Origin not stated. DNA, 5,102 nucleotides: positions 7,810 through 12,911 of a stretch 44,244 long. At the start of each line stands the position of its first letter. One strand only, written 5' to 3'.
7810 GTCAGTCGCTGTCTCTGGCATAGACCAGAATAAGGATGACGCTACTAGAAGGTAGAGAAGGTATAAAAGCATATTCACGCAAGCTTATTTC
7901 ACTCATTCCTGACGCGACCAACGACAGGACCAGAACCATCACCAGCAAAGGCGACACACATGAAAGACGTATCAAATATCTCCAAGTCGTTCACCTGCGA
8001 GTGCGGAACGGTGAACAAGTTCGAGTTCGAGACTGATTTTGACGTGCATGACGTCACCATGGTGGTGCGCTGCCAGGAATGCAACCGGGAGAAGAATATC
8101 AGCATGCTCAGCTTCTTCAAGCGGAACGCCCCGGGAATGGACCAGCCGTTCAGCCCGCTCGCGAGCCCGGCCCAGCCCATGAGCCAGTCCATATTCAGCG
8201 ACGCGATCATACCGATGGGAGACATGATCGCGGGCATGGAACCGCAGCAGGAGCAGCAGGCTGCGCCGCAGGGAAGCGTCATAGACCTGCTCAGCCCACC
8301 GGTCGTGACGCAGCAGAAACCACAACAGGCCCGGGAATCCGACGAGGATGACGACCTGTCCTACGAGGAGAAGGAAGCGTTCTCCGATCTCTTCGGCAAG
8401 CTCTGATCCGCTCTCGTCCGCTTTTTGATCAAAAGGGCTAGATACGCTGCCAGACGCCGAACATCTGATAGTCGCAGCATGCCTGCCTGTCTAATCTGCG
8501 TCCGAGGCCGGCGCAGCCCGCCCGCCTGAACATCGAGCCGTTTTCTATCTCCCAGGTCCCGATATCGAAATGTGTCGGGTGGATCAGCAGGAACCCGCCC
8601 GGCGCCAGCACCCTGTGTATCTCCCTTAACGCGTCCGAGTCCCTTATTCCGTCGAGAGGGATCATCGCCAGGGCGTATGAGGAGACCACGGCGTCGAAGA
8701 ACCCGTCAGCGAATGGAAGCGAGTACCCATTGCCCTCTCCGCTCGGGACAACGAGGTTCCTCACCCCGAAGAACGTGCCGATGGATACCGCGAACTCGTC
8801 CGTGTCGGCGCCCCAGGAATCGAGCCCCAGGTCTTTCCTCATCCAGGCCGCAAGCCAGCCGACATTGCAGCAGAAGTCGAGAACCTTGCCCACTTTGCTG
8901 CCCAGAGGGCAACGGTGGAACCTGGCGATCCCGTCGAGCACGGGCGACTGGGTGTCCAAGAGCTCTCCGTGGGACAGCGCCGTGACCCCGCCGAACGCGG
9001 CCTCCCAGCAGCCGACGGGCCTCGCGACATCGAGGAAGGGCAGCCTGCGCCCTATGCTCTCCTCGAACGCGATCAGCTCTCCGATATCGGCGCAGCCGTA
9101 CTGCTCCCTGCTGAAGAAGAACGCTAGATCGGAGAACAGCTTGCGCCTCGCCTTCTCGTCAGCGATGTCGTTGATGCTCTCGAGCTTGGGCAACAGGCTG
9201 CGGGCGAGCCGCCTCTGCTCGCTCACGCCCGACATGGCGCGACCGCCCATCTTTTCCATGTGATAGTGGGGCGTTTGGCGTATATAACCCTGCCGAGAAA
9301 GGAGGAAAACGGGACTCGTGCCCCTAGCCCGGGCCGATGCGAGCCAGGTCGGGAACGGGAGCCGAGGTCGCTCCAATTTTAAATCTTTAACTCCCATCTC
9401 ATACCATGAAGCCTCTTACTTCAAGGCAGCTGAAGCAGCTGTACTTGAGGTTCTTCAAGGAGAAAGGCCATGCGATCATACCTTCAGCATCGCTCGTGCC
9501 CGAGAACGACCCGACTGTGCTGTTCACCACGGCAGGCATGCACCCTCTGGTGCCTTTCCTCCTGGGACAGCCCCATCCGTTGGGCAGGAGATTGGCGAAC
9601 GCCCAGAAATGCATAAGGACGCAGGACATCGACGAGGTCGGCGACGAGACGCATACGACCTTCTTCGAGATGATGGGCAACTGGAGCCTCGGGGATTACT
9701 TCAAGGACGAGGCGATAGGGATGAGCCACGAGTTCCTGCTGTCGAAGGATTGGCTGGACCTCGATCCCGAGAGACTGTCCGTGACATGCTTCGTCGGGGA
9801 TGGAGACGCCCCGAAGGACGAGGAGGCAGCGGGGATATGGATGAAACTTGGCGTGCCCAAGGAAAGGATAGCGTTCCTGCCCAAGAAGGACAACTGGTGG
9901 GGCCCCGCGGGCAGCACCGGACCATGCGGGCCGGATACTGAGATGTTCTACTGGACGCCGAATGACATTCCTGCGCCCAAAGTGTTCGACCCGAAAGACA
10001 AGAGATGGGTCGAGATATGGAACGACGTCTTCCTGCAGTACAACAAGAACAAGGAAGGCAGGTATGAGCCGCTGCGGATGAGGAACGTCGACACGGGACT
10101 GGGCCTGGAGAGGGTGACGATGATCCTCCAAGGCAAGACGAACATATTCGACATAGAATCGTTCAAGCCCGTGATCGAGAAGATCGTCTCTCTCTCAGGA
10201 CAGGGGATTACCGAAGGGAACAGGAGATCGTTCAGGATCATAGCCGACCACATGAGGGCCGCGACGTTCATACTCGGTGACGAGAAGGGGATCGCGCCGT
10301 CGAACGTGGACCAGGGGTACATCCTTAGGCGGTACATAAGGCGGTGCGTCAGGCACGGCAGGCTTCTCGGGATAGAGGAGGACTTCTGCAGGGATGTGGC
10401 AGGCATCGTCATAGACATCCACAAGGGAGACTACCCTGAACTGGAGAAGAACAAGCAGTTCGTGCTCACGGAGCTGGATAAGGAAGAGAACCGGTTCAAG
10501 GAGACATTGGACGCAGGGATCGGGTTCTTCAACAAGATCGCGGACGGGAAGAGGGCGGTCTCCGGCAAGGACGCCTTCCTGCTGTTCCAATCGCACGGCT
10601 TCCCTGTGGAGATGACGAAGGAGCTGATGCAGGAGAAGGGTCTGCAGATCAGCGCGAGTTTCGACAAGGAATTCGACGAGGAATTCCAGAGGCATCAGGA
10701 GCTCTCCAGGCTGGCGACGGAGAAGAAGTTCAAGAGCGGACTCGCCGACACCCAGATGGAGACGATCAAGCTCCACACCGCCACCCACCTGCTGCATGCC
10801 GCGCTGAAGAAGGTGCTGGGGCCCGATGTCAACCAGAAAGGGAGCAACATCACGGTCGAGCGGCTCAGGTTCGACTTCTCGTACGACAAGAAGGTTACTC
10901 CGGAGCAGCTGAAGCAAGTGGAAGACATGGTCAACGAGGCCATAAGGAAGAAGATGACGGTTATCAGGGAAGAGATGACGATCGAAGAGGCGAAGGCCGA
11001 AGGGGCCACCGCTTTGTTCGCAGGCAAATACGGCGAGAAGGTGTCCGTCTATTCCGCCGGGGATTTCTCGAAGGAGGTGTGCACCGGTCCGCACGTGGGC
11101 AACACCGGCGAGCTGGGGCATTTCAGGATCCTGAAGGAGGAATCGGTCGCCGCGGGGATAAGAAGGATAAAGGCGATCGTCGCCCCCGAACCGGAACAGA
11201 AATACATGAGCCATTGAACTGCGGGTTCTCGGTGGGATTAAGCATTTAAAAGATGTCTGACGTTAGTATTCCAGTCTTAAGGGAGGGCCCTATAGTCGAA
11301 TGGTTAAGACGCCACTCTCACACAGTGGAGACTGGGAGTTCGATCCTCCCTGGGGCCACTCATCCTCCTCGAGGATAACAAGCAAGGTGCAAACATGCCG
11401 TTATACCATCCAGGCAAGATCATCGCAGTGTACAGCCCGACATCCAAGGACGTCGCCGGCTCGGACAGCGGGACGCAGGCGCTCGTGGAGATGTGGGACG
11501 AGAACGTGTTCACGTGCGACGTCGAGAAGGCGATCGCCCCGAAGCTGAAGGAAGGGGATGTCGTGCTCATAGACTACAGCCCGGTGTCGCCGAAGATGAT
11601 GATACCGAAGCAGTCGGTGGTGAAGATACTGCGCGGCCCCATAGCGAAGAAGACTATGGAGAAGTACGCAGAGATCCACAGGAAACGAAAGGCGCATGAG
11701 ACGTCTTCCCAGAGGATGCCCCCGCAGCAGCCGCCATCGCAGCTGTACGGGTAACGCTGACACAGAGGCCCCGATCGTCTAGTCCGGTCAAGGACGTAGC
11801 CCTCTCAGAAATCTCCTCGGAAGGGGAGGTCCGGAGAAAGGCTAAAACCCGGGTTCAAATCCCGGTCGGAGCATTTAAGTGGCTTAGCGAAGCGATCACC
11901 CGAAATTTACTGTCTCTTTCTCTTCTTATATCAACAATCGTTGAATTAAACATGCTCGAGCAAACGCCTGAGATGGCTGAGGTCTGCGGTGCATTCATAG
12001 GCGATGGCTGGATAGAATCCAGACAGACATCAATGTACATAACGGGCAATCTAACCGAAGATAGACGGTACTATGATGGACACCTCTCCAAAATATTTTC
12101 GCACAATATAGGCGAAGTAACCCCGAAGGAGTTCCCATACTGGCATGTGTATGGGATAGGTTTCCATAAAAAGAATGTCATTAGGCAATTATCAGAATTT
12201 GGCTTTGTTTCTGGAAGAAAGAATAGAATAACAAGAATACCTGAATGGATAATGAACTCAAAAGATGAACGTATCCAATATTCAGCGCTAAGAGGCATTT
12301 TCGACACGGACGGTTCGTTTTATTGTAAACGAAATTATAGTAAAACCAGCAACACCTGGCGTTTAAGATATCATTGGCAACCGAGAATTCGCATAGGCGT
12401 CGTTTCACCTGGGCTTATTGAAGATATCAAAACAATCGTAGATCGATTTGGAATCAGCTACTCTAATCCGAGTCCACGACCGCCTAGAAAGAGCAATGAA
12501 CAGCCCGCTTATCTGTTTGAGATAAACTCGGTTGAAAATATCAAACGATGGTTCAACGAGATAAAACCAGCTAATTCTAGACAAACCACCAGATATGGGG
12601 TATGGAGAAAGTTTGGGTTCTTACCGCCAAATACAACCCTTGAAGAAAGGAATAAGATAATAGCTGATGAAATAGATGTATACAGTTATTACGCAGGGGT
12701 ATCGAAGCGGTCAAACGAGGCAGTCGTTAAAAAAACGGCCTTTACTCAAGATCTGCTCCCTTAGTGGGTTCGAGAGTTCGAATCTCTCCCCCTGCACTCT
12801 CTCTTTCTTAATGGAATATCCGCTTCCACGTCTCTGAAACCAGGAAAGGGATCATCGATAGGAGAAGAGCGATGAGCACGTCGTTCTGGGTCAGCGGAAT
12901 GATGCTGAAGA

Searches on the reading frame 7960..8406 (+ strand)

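Call 4: search_protein_families(library=pfam, proteins=[window:7960-8406:+], max_evalue=1)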
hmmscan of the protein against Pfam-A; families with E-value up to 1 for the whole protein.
window:7960-8406:+ (148 aa): 1 family
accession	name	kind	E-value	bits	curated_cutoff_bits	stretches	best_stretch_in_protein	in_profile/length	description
PF02207.25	zf-UBR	-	0.2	12.2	25.2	0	8-24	46-63/69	Putative zinc finger in N-recognin (UBR box)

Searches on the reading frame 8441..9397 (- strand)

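Call 98: search_protein_families(library=pfam, proteins=[window:8441-9397:-], max_evalue=0.001)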
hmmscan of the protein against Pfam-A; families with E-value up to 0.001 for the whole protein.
window:8441-9397:- (319 aa): 4 families
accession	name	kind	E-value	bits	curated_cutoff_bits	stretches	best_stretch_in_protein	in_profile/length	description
PF08241.18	Methyltransf_11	-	4.6e-12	46.9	21.2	1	173-272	1-95/95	Methyltransferase domain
PF13649.12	Methyltransf_25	-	2.7e-09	38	27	1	172-268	1-97/97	Methyltransferase domain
PF13489.12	Methyltransf_23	-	3.9e-08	33.6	27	1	164-273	18-117/164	Methyltransferase domain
PF01209.24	Ubie_methyltran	-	0.00016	21.6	20.1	1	221-272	104-151/233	ubiE/COQ5 methyltransferase family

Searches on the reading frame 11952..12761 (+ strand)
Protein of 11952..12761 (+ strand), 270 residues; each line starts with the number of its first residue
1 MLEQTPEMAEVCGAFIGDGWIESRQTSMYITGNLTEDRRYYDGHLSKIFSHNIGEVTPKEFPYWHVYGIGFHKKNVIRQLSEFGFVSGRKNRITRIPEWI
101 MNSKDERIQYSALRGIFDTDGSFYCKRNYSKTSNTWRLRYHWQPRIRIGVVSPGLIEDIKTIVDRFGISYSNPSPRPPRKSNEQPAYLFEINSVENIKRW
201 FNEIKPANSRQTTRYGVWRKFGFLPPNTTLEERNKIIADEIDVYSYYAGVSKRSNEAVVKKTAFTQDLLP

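Call 77: search_protein_families(library=pfam, proteins=[window:11952-12761:+], max_evalue=0.01)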
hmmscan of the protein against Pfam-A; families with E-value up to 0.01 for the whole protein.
window:11952-12761:+ (270 aa): 1 family
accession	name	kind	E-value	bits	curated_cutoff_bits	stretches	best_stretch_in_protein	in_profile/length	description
PF14528.11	LAGLIDADG_3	-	7.2e-09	36.2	22.5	1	112-204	6-81/82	LAGLIDADG-like domain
